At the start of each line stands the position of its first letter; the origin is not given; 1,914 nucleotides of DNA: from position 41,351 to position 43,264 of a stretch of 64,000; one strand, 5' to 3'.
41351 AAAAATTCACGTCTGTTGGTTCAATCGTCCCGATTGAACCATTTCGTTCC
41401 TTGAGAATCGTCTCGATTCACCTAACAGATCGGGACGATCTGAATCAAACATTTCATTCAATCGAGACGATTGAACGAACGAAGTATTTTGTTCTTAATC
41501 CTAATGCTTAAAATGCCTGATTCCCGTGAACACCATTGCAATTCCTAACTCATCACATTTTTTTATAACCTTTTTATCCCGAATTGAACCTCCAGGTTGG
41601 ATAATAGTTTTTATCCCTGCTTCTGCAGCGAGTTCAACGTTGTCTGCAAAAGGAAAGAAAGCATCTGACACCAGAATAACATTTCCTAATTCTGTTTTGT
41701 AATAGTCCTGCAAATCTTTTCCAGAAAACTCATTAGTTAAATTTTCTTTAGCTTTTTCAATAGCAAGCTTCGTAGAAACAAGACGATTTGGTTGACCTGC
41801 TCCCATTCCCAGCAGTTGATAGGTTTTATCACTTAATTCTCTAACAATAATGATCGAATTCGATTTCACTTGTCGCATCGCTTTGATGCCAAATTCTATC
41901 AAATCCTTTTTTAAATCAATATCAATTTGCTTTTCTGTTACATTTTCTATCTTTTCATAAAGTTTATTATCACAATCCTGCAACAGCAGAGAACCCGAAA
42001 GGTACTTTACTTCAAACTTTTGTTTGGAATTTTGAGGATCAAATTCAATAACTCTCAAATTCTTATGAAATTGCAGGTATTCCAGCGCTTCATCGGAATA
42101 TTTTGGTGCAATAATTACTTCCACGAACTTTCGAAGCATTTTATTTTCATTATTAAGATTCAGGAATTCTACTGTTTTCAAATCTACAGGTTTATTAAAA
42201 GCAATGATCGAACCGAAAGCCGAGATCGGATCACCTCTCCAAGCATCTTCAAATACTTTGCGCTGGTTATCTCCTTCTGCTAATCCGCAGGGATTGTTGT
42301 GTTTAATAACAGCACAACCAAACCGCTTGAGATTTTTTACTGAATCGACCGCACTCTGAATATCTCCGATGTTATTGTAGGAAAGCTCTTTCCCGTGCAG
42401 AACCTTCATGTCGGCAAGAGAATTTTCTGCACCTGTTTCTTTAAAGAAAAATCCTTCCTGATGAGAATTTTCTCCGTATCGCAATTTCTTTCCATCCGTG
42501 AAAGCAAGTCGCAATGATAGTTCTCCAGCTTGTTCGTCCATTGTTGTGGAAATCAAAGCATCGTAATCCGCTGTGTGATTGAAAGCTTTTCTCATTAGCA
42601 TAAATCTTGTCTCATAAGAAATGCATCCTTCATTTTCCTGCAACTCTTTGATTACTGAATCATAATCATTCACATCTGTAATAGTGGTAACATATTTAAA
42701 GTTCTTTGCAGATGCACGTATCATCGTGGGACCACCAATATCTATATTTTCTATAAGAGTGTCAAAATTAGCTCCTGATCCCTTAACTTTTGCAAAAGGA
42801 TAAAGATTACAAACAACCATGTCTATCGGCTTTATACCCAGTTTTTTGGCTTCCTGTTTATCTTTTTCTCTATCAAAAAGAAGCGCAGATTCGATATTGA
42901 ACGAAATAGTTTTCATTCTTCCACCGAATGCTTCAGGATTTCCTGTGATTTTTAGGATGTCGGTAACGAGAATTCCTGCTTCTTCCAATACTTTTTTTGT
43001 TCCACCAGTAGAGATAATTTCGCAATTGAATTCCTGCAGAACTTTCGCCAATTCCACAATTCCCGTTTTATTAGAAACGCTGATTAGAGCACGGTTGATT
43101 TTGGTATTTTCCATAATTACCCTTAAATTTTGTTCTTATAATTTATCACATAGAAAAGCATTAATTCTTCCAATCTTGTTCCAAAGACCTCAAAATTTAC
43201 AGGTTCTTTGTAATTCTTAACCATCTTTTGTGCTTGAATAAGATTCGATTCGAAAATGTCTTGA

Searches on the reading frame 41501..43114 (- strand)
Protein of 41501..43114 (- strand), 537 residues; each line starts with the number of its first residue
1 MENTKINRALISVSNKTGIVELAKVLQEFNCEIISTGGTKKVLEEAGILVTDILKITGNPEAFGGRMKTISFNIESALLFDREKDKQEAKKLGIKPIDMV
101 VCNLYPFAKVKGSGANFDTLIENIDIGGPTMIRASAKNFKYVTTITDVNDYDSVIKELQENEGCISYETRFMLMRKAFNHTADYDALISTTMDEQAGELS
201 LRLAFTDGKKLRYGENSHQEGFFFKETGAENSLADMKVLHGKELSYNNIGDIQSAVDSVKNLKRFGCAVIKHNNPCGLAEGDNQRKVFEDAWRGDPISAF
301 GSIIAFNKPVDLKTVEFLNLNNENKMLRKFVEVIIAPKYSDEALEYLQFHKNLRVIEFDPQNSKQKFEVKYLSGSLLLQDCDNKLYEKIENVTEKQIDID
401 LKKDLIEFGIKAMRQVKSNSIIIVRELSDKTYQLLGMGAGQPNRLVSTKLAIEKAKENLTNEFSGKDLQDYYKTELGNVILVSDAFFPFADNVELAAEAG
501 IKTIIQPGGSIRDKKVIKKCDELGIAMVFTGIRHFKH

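Call 95: search_protein_families(library=pfam, proteins=[L219:1-2505:+, L219:2706-3545:+], max_evalue=0.001)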
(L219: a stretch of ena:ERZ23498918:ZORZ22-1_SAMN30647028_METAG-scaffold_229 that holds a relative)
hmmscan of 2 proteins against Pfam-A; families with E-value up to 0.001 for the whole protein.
L219:1-2505:+ (834 aa): 7 families
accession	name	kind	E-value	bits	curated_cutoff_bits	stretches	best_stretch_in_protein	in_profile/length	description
PF13620.12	CarboxypepD_reg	-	1.4e-30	105.9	32.3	3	80-154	2-82/82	Carboxypeptidase regulatory-like domain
PF13385.13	Laminin_G_3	-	5.3e-18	66.1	27.6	1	490-636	1-150/151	Concanavalin A-like lectin/glucanases superfamily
PF13715.12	CarbopepD_reg_2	-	2.4e-12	47.2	32.2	2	650-705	1-60/88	CarboxypepD_reg-like domain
PF13860.13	FlgD_ig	-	1.2e-07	32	27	1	760-821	13-75/79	FlgD Ig-like domain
PF15976.11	CooC_C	-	0.00033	21.1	29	0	654-689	22-57/93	CS1-pili formation C-terminal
PF18962.6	Por_Secre_tail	-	0.00045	20.9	27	0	744-830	2-73/75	Secretion system C-terminal sorting domain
PF13585.12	CHU_C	-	0.00053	20.5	27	0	744-821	3-72/86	CHU_C Type IX secretion signal domain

L219:2706-3545:+ (279 aa): 1 family
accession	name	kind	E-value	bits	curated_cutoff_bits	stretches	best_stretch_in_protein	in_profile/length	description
PF02498.22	Bro-N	-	5e-09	37.1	25.6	1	17-109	4-92/96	BRO family, N-terminal domain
